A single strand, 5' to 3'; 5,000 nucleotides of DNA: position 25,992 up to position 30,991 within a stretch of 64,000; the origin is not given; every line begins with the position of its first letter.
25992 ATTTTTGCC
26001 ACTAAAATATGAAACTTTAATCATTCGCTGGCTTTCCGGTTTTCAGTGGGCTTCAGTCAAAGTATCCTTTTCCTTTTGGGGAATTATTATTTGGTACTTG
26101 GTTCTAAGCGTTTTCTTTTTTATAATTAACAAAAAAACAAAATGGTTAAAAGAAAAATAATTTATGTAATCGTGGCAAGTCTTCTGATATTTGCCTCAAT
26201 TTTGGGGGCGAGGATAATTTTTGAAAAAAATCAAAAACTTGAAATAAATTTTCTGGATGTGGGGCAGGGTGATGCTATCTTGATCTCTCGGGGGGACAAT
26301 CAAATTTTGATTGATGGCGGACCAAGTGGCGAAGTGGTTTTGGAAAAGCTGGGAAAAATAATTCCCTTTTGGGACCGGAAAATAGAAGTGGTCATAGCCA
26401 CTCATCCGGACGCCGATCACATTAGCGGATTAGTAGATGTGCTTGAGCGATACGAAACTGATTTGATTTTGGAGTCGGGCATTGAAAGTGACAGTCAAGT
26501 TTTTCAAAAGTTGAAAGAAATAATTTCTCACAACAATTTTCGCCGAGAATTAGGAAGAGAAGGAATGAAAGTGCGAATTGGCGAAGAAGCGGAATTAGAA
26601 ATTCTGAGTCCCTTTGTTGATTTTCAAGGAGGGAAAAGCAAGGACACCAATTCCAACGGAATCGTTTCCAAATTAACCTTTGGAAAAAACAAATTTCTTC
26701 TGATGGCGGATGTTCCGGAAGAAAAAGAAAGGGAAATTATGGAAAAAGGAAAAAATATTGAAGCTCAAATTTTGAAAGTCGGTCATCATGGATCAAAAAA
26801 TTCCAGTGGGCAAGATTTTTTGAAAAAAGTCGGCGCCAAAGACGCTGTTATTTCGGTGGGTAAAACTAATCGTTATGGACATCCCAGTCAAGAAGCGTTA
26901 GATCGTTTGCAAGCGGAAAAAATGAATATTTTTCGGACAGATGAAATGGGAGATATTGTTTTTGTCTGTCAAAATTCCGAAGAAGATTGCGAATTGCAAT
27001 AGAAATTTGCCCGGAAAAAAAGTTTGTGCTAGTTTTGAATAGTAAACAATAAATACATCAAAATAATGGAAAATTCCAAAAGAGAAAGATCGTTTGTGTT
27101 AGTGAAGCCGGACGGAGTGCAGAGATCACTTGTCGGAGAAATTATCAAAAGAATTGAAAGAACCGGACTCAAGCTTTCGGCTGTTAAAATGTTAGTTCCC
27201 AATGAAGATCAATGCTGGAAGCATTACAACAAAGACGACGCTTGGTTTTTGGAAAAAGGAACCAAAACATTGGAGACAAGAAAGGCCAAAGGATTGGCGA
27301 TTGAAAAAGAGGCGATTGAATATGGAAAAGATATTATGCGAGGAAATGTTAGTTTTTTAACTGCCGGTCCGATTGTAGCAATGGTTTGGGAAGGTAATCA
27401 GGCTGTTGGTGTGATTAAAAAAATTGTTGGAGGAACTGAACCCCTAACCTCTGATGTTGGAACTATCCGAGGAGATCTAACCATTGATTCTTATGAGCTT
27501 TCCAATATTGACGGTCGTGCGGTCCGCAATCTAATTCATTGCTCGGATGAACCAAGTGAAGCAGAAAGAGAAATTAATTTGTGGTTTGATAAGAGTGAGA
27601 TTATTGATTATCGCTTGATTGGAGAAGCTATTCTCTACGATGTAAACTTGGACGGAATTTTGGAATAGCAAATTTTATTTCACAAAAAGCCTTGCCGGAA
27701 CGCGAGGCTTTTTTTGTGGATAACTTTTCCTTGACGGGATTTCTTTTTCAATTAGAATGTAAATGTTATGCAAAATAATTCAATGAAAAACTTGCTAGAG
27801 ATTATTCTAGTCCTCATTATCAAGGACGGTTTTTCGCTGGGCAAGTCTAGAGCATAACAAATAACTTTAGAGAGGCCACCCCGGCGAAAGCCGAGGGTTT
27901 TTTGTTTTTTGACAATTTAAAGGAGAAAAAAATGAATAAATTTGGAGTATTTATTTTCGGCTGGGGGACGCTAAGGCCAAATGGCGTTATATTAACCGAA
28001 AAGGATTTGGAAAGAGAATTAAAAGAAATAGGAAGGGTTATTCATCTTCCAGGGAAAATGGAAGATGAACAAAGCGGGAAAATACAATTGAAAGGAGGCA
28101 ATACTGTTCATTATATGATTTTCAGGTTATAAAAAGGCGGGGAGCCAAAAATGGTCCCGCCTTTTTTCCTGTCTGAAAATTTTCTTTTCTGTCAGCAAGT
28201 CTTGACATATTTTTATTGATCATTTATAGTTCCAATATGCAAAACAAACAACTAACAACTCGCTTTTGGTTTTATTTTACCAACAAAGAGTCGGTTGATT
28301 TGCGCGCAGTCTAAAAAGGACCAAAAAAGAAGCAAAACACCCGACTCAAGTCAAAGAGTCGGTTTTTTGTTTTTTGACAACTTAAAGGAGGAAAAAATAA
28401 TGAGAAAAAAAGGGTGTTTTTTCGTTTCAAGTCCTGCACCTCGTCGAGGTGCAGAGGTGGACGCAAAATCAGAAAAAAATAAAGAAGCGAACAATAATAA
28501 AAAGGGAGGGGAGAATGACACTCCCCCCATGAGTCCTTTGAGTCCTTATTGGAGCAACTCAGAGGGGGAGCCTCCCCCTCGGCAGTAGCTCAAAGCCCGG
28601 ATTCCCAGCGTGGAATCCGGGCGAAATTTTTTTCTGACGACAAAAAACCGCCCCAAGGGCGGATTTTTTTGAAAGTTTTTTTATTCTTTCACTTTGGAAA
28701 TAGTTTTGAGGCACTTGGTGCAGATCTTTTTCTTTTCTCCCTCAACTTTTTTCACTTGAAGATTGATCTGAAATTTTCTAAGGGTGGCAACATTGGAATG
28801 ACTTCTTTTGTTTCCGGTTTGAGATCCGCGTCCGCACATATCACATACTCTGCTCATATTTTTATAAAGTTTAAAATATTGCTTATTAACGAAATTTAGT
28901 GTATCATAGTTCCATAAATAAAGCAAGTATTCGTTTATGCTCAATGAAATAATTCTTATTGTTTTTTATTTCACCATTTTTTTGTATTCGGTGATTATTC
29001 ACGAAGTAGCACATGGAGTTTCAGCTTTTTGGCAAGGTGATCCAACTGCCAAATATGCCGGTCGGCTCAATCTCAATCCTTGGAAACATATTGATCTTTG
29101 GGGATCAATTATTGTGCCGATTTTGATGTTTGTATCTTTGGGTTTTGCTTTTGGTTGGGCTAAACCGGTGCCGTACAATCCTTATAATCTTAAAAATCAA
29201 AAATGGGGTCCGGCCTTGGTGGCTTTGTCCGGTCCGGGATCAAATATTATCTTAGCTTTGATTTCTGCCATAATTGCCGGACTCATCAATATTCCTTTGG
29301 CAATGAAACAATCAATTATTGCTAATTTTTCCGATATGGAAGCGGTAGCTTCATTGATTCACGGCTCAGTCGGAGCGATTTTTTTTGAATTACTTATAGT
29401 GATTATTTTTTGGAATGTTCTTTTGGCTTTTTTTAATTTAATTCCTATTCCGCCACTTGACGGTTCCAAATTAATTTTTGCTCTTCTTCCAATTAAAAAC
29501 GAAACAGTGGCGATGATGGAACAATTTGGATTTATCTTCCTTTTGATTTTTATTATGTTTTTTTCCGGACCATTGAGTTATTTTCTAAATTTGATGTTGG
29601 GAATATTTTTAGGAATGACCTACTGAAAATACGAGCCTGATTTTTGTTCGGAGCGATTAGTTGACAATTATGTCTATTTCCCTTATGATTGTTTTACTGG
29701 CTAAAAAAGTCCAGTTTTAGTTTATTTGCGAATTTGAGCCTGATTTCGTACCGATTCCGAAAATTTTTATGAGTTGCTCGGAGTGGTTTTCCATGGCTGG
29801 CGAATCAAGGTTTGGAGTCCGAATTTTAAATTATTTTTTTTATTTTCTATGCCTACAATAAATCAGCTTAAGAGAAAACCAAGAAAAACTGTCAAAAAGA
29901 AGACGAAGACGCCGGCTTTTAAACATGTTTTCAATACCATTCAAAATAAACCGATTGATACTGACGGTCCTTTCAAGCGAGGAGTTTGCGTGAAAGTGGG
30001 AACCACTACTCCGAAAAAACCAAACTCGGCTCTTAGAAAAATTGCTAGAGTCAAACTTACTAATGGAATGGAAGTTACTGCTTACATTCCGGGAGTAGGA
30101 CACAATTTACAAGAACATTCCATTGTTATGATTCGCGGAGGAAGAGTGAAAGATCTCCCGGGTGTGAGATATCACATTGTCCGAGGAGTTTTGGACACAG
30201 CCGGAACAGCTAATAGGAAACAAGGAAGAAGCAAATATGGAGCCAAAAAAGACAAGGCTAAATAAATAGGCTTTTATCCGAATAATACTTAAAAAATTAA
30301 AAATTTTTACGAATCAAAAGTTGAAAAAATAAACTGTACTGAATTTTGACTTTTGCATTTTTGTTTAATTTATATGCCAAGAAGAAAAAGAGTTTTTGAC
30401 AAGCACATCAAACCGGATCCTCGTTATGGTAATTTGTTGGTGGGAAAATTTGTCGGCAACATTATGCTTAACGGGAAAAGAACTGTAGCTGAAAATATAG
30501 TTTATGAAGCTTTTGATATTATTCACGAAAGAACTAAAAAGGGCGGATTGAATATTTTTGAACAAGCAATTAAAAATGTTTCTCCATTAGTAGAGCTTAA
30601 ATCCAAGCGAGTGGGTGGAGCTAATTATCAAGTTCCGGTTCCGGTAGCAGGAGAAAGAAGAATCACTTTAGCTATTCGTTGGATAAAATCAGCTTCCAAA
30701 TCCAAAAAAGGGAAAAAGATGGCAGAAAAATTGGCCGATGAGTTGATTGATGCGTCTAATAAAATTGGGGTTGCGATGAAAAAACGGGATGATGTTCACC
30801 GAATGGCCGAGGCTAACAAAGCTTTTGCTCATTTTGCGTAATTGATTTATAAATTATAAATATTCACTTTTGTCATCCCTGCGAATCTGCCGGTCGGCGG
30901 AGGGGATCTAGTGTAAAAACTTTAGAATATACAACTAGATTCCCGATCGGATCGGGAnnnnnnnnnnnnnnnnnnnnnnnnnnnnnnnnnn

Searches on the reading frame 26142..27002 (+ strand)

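Call 45: search_protein_families(library=pfam, proteins=[window:26142-27002:+], max_evalue=0.00001)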
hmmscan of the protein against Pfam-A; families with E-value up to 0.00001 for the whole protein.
window:26142-27002:+ (286 aa): 1 family
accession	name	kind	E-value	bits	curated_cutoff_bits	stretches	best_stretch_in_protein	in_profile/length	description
PF00753.33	Lactamase_B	-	4.4e-14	53.3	22.7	1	39-240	2-195/196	Metallo-beta-lactamase superfamily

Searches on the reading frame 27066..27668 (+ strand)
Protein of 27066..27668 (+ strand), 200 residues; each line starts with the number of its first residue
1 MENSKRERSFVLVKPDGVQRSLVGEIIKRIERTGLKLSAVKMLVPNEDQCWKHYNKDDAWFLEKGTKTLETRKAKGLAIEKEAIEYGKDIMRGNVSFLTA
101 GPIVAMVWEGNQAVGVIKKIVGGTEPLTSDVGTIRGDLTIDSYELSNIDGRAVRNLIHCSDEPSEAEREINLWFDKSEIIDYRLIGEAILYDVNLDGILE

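Call 67: search_protein_families(library=pfam, proteins=[window:27066-27668:+], max_evalue=0.0001)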
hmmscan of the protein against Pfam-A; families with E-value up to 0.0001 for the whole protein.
window:27066-27668:+ (200 aa): 1 family
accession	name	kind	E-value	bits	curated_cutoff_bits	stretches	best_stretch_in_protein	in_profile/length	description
PF00334.24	NDK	-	5.7e-38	130.3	27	2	86-179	52-135/135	Nucleoside diphosphate kinase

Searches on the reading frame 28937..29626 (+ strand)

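Call 45: search_protein_families(library=pfam, proteins=[window:28937-29626:+], max_evalue=0.00001)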
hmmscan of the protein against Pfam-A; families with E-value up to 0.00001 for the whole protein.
window:28937-29626:+ (229 aa): 1 family
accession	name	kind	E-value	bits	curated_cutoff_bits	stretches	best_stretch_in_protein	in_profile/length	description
PF02163.28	Peptidase_M50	-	3.8e-14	53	27.2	1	12-204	3-220/221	Peptidase family M50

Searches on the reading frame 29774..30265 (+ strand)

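Call 67: search_protein_families(library=pfam, proteins=[window:29774-30265:+], max_evalue=0.0001)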
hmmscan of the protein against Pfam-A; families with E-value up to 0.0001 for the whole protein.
window:29774-30265:+ (163 aa): 1 family
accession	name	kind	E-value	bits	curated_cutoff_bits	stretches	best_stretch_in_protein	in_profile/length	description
PF00164.32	Ribosom_S12_S23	-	7.6e-36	122.6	22.3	1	64-161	10-109/110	Ribosomal protein S12/S23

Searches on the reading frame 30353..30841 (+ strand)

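Call 67: search_protein_families(library=pfam, proteins=[window:30353-30841:+], max_evalue=0.0001)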
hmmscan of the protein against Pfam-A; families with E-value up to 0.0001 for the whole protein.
window:30353-30841:+ (162 aa): 1 family
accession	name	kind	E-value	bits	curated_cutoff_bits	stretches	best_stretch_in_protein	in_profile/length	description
PF00177.27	Ribosomal_S7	-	1.3e-59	200.4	24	1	9-156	1-148/148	Ribosomal protein S7p/S5e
